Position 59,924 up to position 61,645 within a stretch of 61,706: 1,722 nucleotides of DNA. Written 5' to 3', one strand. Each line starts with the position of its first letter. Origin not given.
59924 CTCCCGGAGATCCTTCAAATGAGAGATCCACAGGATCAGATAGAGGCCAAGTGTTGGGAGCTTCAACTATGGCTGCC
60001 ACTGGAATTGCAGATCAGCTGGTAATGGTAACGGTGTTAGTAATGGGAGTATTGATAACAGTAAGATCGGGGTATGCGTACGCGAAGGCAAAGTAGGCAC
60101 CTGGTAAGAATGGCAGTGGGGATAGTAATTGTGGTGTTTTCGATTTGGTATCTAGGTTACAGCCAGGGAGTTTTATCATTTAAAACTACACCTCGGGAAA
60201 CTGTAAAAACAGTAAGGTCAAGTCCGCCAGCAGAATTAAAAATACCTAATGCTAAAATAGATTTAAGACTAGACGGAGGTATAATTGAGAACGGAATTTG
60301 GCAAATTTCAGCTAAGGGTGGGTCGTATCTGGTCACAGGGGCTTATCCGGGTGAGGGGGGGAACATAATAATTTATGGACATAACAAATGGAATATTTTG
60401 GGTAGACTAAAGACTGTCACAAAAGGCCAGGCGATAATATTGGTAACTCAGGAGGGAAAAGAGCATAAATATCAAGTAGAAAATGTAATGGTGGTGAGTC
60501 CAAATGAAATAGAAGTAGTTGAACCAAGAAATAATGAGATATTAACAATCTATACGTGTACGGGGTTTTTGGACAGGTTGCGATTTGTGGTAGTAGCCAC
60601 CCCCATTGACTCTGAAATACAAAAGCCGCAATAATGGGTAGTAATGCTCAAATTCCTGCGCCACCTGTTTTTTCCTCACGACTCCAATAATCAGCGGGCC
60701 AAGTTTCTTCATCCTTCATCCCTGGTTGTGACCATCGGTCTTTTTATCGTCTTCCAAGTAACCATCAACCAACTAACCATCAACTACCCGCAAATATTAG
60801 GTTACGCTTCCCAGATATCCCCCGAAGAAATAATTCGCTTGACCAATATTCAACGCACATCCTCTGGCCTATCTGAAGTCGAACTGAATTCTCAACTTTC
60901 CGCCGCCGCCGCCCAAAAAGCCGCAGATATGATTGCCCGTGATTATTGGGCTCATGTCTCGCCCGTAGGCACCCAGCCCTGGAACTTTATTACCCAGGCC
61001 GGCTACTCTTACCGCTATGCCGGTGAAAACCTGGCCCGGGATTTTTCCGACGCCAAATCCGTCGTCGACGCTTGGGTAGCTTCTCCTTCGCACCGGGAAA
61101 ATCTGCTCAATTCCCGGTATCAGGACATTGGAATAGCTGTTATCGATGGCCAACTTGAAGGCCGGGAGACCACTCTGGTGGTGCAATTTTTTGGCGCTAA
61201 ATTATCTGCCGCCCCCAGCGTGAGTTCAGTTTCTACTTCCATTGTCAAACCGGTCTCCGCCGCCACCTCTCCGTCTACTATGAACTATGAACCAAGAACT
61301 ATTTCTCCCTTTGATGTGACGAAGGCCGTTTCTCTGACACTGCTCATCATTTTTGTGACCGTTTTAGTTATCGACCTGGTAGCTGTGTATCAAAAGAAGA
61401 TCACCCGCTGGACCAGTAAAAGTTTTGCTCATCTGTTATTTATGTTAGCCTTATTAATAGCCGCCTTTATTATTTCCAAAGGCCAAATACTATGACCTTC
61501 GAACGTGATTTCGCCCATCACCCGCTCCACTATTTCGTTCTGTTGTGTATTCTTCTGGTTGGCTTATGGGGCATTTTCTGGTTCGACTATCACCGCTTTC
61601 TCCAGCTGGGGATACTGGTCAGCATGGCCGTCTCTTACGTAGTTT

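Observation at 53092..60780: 7.4-kb A+T-rich island inserted at codon ~42 of a CAP-domain gene, flanked by diverged copies of the gene's 5' end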

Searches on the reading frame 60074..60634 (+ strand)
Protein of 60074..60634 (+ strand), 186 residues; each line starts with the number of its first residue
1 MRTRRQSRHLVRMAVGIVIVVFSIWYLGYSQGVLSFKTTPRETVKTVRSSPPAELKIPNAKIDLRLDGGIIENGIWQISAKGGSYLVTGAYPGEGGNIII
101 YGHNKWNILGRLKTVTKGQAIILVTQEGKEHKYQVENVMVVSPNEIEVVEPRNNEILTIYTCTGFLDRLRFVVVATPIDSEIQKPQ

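Call 7: search_protein_families(library=pfam, proteins=[window:60074-60634:+], max_evalue=0.01)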
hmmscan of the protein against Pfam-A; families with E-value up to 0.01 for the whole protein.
window:60074-60634:+ (186 aa): 1 family
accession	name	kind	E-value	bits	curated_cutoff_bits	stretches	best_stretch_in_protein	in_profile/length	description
PF04203.18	Sortase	-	1.1e-19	70.9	26.6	1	55-177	1-124/125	Sortase domain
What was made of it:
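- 60074..60634 (+): Sortase, last gene of the inserted segment. Pfam Sortase (call 7).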

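Call 30: find_homologous_proteins(query=window:60074-60634:+, max_evalue=1e-10)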
Query window:60074-60634:+ (186 aa): 107 proteins with E <= 1e-10 among 557 candidates.
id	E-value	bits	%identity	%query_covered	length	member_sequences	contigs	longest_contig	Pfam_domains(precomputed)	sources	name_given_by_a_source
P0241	3.4e-118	410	100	100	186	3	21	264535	PF04203.19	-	-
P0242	2.3e-62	228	62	88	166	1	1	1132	PF04203.19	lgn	-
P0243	2.2e-39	153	48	88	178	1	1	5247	PF04203.19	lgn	-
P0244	6.6e-39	151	41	94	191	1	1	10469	PF04203.19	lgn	-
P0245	3.4e-38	149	43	89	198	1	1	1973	PF04203.19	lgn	-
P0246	5.2e-38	148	45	89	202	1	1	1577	PF04203.19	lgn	-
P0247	7.5e-38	148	42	96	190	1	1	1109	PF04203.19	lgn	-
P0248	2.7e-37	146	44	89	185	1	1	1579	PF04203.19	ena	-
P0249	2.7e-37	146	40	91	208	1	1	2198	PF04203.19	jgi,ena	-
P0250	3.5e-37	146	43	89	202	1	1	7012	PF04203.19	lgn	-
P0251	4.1e-37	145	45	93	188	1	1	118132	PF04203.19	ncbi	-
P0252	5.1e-37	145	45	83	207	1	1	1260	PF04203.19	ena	-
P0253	1.1e-36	144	43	87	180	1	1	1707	PF04203.19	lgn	-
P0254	1.7e-36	143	42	96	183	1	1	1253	PF04203.19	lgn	-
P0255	5.0e-36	142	43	96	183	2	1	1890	PF04203.19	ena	-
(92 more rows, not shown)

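Call 31: find_encoding_contigs(protein=P0242, flank=5000, max_places=2)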
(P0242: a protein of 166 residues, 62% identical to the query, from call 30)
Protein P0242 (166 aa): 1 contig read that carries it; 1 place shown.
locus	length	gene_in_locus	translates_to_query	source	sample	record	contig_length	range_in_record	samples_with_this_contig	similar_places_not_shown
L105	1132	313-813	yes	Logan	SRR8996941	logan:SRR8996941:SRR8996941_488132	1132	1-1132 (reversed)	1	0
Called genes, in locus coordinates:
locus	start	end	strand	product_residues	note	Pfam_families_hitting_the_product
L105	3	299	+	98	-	?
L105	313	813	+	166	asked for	PF04203:Sortase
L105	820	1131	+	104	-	?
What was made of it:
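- Tried and rejected: The nearest is 62% identical, on a 1.1-kb contig (calls 30 and 31).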

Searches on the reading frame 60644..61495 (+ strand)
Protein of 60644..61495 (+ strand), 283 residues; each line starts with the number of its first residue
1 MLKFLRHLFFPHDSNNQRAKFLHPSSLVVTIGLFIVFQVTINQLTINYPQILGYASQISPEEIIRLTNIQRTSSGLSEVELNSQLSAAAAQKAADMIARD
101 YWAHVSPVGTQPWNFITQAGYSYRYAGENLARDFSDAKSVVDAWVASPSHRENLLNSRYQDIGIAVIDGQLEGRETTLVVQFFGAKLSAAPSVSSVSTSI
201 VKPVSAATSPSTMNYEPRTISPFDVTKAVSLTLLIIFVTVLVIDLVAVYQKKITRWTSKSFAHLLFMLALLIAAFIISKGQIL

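Call 7: search_protein_families(library=pfam, proteins=[window:60644-61495:+], max_evalue=0.01)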
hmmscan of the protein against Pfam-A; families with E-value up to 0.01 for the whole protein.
window:60644-61495:+ (283 aa): 1 family
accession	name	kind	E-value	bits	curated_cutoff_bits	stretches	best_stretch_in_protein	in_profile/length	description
PF00188.32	CAP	-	3e-17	64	21.1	1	65-170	2-106/117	Cysteine-rich secretory protein family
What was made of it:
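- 60644..61495 (+): Intact CAP-domain gene (283 aa). Its 5' repeat copy is 60650-60765. Pfam CAP (call 7).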

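Call 11: find_homologous_proteins(query=window:60644-61495:+, max_evalue=0.00001)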
Query window:60644-61495:+ (283 aa): 5703 proteins with E <= 0.00001 among 8000 candidates; the best 120 are listed.
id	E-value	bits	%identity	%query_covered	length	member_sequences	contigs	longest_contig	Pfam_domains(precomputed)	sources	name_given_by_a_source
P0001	6.3e-178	607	100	100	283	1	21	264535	PF00188.33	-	-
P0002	2.3e-151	520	86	100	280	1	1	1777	PF00188.33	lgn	-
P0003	2.9e-148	510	84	100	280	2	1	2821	PF00188.33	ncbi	-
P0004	3.3e-148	510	84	100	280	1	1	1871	PF00188.33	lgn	-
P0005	7.5e-146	502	83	100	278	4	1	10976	PF00188.33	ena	-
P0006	3.3e-144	497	82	100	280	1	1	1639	PF00188.33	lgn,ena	-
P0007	1.2e-143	495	82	100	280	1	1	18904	PF00188.33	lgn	-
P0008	1.6e-143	495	82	100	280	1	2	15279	PF00188.33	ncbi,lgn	-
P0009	1.7e-143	495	79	100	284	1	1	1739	PF00188.33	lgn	-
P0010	4.5e-142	490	79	100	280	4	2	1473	PF00188.33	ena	-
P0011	1.4e-140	485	80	100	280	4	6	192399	PF00188.33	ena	-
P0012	3.5e-140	484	80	100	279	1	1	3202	PF00188.33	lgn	-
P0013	3.7e-139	480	79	100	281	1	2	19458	PF00188.33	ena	-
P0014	1.3e-138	479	78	100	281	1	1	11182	PF00188.33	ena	-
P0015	2.6e-137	474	100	77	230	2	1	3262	PF00188.33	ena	-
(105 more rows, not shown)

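Call 12: find_encoding_contigs(protein=P0001, flank=10000, max_places=10)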
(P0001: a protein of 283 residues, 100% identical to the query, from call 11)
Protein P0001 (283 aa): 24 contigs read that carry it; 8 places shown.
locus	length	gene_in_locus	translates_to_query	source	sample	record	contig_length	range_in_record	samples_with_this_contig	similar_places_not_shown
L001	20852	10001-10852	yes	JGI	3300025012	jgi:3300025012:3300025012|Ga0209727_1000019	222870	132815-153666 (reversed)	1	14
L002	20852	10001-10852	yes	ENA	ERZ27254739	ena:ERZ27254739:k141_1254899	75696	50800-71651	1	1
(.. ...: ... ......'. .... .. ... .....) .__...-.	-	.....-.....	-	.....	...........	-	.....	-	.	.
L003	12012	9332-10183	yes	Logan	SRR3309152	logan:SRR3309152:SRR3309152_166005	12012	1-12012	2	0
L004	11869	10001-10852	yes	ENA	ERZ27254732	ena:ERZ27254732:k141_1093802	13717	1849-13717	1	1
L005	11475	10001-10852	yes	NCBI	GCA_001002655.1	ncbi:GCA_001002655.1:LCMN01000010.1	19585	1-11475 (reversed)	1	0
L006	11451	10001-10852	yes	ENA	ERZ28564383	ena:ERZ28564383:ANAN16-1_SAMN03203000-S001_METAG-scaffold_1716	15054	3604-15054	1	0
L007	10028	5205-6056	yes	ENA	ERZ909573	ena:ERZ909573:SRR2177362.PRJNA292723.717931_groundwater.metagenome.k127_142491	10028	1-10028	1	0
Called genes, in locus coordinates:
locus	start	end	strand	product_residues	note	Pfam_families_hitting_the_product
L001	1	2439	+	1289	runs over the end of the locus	PF19077:Big_13 (faint), PF05048:NosD, PF13229:Beta_helix, PF22352:K319L-like_PKD, PF13287:Fn3_assoc, PF13290:CHB_HEX_C_1, PF16656:Pur_ac_phosph_N, PF00041:fn3, +1 more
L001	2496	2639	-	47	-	-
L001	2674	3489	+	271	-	PF00041:fn3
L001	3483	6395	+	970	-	PF00535:Glycos_transf_2, PF13641:Glyco_tranf_2_3, PF13632:Glyco_trans_2_3, PF05048:NosD, PF13229:Beta_helix, PF05048:NosD, PF13229:Beta_helix, PF05048:NosD, +1 more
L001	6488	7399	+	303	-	PF03721:UDPG_MGDP_dh_N, PF00984:UDPG_MGDP_dh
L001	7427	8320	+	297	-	PF08787:Alginate_lyase2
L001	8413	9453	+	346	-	PF00041:fn3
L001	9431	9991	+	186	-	PF04203:Sortase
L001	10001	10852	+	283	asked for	PF00188:CAP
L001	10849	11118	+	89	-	-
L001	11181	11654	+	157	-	PF13563:2_5_RNA_ligase2, PF02834:LigT_PEase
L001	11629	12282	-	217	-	PF01746:tRNA_m1G_MT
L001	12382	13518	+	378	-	PF00535:Glycos_transf_2, PF04138:GtrA_DPMS_TM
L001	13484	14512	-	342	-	-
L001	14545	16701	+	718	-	PF00535:Glycos_transf_2, PF13641:Glyco_tranf_2_3 (weak), PF13231:PMT_2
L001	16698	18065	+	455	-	PF13231:PMT_2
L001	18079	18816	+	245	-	PF00535:Glycos_transf_2, PF13641:Glyco_tranf_2_3 (weak)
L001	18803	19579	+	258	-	PF00535:Glycos_transf_2, PF10111:Glyco_tranf_2_2, PF13641:Glyco_tranf_2_3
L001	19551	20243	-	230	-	PF01797:Y1_Tnp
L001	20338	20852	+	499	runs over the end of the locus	PF02366:PMT (weak), PF13231:PMT_2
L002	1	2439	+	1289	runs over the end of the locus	PF19077:Big_13 (faint), PF05048:NosD, PF13229:Beta_helix, PF22352:K319L-like_PKD, PF13287:Fn3_assoc, PF13290:CHB_HEX_C_1, PF16656:Pur_ac_phosph_N, PF00041:fn3, +1 more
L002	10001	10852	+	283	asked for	PF00188:CAP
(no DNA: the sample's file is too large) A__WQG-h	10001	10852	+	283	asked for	PF00188:CAP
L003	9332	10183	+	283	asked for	PF00188:CAP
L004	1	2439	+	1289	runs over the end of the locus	PF19077:Big_13 (faint), PF05048:NosD, PF13229:Beta_helix, PF22352:K319L-like_PKD, PF13287:Fn3_assoc, PF13290:CHB_HEX_C_1, PF16656:Pur_ac_phosph_N, PF00041:fn3, +1 more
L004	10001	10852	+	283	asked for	PF00188:CAP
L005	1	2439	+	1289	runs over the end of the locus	PF19077:Big_13 (faint), PF05048:NosD, PF13229:Beta_helix, PF22352:K319L-like_PKD, PF13287:Fn3_assoc, PF13290:CHB_HEX_C_1, PF16656:Pur_ac_phosph_N, PF00041:fn3, +1 more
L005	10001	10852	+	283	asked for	PF00188:CAP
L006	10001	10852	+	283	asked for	PF00188:CAP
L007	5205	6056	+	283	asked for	PF00188:CAP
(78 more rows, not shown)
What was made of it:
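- On Horizontally acquired genomic island: A Y1 transposase lies about 9 kb downstream and outside the island in L001 (call 12).
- Checked: The copies differ at 21 of 116 positions, and the same arrangement is on all 24 contigs read that carry this exact CAP protein, from JGI, ENA, Logan and NCBI samples (call 12).
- An assembly artefact is excluded by the 24 independent contigs (call 12).
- Tried and rejected: All 24 contigs read with the identical CAP protein carry the island (call 12).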

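Call 13: find_encoding_contigs(protein=P0011, flank=10000, max_places=6)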
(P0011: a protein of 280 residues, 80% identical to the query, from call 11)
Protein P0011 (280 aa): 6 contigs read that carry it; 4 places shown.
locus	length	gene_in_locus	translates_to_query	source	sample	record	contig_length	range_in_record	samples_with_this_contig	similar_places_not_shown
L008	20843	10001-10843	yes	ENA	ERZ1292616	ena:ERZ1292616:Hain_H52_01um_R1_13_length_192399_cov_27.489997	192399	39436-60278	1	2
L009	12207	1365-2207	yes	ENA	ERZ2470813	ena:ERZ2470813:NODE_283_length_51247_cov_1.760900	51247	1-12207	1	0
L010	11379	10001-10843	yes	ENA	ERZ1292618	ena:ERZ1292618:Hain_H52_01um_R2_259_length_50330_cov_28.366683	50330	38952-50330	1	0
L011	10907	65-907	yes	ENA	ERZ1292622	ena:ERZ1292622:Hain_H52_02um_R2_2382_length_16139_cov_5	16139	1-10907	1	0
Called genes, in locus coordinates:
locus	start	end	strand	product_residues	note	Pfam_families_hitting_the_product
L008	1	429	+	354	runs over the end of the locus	PF24568:CC_PcsB (weak), PF01551:Peptidase_M23 (weak)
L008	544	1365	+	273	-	-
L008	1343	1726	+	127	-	PF04892:VanZ-LLP1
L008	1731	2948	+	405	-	PF22148:Fervidolysin_NPro-like, PF00082:Peptidase_S8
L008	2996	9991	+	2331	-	-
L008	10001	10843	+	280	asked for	PF00188:CAP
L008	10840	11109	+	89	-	-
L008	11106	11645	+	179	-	PF13563:2_5_RNA_ligase2 (weak)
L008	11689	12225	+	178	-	PF02834:LigT_PEase (faint)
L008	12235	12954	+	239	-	PF00483:NTP_transferase, PF12804:NTP_transf_3 (weak)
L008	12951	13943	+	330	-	PF01073:3Beta_HSD, PF01370:Epimerase, PF02719:Polysacc_synt_2, PF04321:RmlD_sub_bind, PF13460:NAD_binding_10 (weak), PF16363:GDP_Man_Dehyd, PF07993:NAD_binding_4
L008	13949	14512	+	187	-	PF00908:dTDP_sugar_isom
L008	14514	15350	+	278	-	PF01073:3Beta_HSD (faint), PF01370:Epimerase, PF04321:RmlD_sub_bind, PF16363:GDP_Man_Dehyd (weak), PF07993:NAD_binding_4 (weak)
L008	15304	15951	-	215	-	PF01746:tRNA_m1G_MT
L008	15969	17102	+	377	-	PF00535:Glycos_transf_2, PF04138:GtrA_DPMS_TM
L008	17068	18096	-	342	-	-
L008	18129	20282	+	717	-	PF00535:Glycos_transf_2, PF13641:Glyco_tranf_2_3 (weak), PF02366:PMT (faint), PF13231:PMT_2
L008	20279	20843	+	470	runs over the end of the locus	PF13231:PMT_2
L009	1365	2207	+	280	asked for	PF00188:CAP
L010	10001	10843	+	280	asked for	PF00188:CAP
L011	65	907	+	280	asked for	PF00188:CAP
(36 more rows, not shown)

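Call 17: find_related_loci(query=A2, collection=genome_contigs, flank=10000)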
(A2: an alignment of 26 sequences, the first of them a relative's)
Query A2 (283 aa) in genome_contigs; peptide patterns used: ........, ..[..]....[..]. (x = any residue, [..] = any of these).
599 stretches matched a pattern (row limit reached: there are more); 501 encode a relative of the query (tblastn E <= 1e-3); the best 80 are kept; 80 distinct loci.
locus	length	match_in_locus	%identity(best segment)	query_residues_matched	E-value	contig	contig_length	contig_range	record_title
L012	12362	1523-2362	80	1-283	2e-148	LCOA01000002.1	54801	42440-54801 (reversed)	MAG: Candidatus Amesbacteria bacterium GW2011_GWA1_47_20 UX92_C0002, whole genome shotgun sequence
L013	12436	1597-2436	80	1-283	7e-131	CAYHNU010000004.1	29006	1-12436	MAG TPA_asm: uncultured Gammaproteobacteria bacterium isolate ERP119705_co13_425 genome assembly, contig: NODE_1982_leng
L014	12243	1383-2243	71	1-283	3e-121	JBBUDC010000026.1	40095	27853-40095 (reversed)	MAG: Patescibacteria group bacterium isolate H43-bin206_1 H43_bin206_1_000000000026, whole genome shotgun sequence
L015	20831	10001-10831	65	1-283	4e-118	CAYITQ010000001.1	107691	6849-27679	MAG TPA_asm: uncultured Gammaproteobacteria bacterium isolate ERP119705_co3_801 genome assembly, contig: NODE_100_length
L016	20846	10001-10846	62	1-283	9e-111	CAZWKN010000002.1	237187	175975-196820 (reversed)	MAG TPA_asm: uncultured Gammaproteobacteria bacterium isolate SRP192515_co1_359 genome assembly, contig: NODE_20_length_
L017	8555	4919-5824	60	1-283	5e-108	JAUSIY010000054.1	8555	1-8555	MAG: bacterium isolate E14_metabat.bin.279 E14_k141_1380676, whole genome shotgun sequence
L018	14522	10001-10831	61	1-283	1e-106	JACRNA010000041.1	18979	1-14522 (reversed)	MAG: Candidatus Amesbacteria bacterium isolate NC_groundwater_1921_Pr3_S-0.2um_39_4 scaffold_740064, whole genome shotgu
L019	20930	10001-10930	55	2-283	7e-106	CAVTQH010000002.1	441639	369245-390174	MAG: Candidatus Amesbacteria bacterium isolate MFD00709.bin.1.50 genome assembly, contig: contig_32519, whole genome sho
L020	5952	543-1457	58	6-283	1e-105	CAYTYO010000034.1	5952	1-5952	MAG TPA_asm: uncultured Gammaproteobacteria bacterium isolate SRP170004_co1_592 genome assembly, contig: NODE_21658_leng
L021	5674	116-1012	54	1-283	8e-105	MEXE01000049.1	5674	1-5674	MAG: Candidatus Amesbacteria bacterium RBG_19FT_COMBO_48_16 rbg_19ft_combo_scaffold_7466, whole genome shotgun sequence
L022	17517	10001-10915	54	2-283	7e-105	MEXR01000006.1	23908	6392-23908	MAG: Candidatus Amesbacteria bacterium RIFOXYB1_FULL_44_23 rifoxyb1_full_scaffold_1084, whole genome shotgun sequence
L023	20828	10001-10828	56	5-283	3e-104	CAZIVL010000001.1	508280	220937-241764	MAG TPA_asm: uncultured Gammaproteobacteria bacterium isolate SRP342105_co1_60 genome assembly, contig: NODE_6_length_50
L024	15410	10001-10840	58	2-283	4e-103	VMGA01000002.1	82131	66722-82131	MAG: Microgenomates group bacterium Gr01-1014_16 G01um101416_scaffold_243, whole genome shotgun sequence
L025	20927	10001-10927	52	1-283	2e-100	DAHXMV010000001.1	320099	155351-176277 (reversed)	MAG TPA_asm: Candidatus Amesbacteria bacterium isolate clean1627 NODE_1_length_320099_cov_20.142678, whole genome shotgu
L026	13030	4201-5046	54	5-283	9e-101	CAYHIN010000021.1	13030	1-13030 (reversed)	MAG TPA_asm: uncultured Gammaproteobacteria bacterium isolate ERP119705_co13_445 genome assembly, contig: NODE_5997_leng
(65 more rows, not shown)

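Call 19: find_encoding_contigs(protein=P0007, flank=10000, max_places=3)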
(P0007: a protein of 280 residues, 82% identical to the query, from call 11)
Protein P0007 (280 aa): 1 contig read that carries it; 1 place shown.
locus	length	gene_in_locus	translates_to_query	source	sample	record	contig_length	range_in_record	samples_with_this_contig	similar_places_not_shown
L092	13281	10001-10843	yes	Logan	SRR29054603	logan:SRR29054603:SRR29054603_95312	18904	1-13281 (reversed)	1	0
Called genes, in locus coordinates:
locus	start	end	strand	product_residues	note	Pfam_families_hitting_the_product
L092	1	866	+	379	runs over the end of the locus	PF24568:CC_PcsB, PF13529:Peptidase_C39_2 (weak)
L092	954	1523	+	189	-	PF20803:PaaX_M, PF09827:CRISPR_Cas2 (weak)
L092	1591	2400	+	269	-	-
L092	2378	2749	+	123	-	PF04892:VanZ-LLP1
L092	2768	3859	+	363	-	-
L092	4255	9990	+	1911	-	PF13229:Beta_helix, PF05048:NosD, PF13229:Beta_helix (weak), PF05048:NosD (weak), PF02494:HYR, PF17936:Big_6, PF00041:fn3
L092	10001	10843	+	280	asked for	PF00188:CAP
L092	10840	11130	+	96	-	-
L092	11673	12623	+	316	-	PF02719:Polysacc_synt_2, PF04321:RmlD_sub_bind, PF16363:GDP_Man_Dehyd, PF01073:3Beta_HSD (weak), PF01370:Epimerase, PF07993:NAD_binding_4 (weak)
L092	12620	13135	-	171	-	PF00293:NUDIX, PF14815:NUDIX_4 (weak)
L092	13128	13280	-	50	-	?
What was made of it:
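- Giant genes in the slot differ greatly between relatives: 1289, 1911 and 2331 aa (calls 13 and 19).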

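Call 20: find_encoding_contigs(protein=P0008, flank=10000, max_places=3)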
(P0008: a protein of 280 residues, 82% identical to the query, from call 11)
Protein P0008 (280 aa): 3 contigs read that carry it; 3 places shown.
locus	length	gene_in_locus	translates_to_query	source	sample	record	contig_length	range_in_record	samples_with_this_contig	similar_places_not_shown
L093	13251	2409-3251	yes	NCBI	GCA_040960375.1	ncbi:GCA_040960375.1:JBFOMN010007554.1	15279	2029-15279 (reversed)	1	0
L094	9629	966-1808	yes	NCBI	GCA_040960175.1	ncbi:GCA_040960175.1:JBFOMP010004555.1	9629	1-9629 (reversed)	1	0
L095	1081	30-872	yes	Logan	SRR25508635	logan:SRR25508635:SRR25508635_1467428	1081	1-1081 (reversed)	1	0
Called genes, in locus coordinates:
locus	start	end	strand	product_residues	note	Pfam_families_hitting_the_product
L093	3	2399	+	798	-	?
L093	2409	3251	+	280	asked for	PF00188:CAP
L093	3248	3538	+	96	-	-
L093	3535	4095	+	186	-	PF02834:LigT_PEase, PF13563:2_5_RNA_ligase2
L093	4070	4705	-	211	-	PF01746:tRNA_m1G_MT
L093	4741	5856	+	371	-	PF00535:Glycos_transf_2, PF04138:GtrA_DPMS_TM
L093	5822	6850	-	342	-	-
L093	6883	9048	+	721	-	PF00535:Glycos_transf_2, PF13641:Glyco_tranf_2_3 (weak), PF02366:PMT (weak), PF13231:PMT_2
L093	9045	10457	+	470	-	PF13231:PMT_2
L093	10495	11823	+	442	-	-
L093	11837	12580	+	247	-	PF00535:Glycos_transf_2, PF10111:Glyco_tranf_2_2 (weak), PF13641:Glyco_tranf_2_3 (faint)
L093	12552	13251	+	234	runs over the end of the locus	PF00535:Glycos_transf_2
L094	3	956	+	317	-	?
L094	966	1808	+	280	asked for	PF00188:CAP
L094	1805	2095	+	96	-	-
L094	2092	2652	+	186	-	PF02834:LigT_PEase (weak), PF13563:2_5_RNA_ligase2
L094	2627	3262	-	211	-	PF01746:tRNA_m1G_MT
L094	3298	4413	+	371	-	PF00535:Glycos_transf_2, PF04138:GtrA_DPMS_TM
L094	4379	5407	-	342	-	-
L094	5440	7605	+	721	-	PF00535:Glycos_transf_2, PF13641:Glyco_tranf_2_3 (weak), PF02366:PMT (weak), PF13231:PMT_2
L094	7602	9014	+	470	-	PF13231:PMT_2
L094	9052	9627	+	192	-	?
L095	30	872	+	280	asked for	PF00188:CAP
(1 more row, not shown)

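Call 21: find_encoding_contigs(protein=P0005, flank=10000, max_places=3)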
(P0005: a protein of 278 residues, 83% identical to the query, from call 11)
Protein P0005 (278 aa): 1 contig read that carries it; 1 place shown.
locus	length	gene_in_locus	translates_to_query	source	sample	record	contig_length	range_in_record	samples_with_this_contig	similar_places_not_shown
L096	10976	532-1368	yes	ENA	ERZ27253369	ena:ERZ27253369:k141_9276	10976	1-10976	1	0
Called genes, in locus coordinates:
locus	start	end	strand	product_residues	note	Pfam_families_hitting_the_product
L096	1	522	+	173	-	?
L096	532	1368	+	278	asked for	PF00188:CAP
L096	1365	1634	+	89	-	-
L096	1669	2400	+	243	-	PF00483:NTP_transferase, PF12804:NTP_transf_3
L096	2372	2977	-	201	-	PF01746:tRNA_m1G_MT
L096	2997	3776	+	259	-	PF13641:Glyco_tranf_2_3 (weak), PF00535:Glycos_transf_2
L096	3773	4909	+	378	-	PF00535:Glycos_transf_2, PF04138:GtrA_DPMS_TM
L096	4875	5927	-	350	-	-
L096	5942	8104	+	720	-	PF00535:Glycos_transf_2, PF13641:Glyco_tranf_2_3 (weak), PF13231:PMT_2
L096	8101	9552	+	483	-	PF13231:PMT_2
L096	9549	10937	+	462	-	-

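Call 39: find_encoding_contigs(protein=P0002, flank=5000, max_places=2)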
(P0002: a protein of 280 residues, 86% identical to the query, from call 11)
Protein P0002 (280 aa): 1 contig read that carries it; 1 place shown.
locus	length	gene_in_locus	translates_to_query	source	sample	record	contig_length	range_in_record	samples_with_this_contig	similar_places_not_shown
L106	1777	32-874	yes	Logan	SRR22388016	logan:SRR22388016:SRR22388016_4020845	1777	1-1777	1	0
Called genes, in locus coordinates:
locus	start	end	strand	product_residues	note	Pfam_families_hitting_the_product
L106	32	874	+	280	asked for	PF00188:CAP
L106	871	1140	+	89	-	-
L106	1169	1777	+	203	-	?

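Call 40: find_encoding_contigs(protein=P0003, flank=5000, max_places=2)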
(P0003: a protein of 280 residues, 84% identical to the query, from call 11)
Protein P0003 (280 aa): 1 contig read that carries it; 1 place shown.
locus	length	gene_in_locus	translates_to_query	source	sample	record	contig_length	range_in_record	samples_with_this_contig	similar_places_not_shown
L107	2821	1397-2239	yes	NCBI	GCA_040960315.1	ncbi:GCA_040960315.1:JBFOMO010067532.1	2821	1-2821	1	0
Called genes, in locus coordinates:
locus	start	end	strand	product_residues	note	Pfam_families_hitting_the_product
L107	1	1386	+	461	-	?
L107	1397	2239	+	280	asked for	PF00188:CAP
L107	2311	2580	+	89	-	-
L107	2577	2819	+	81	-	?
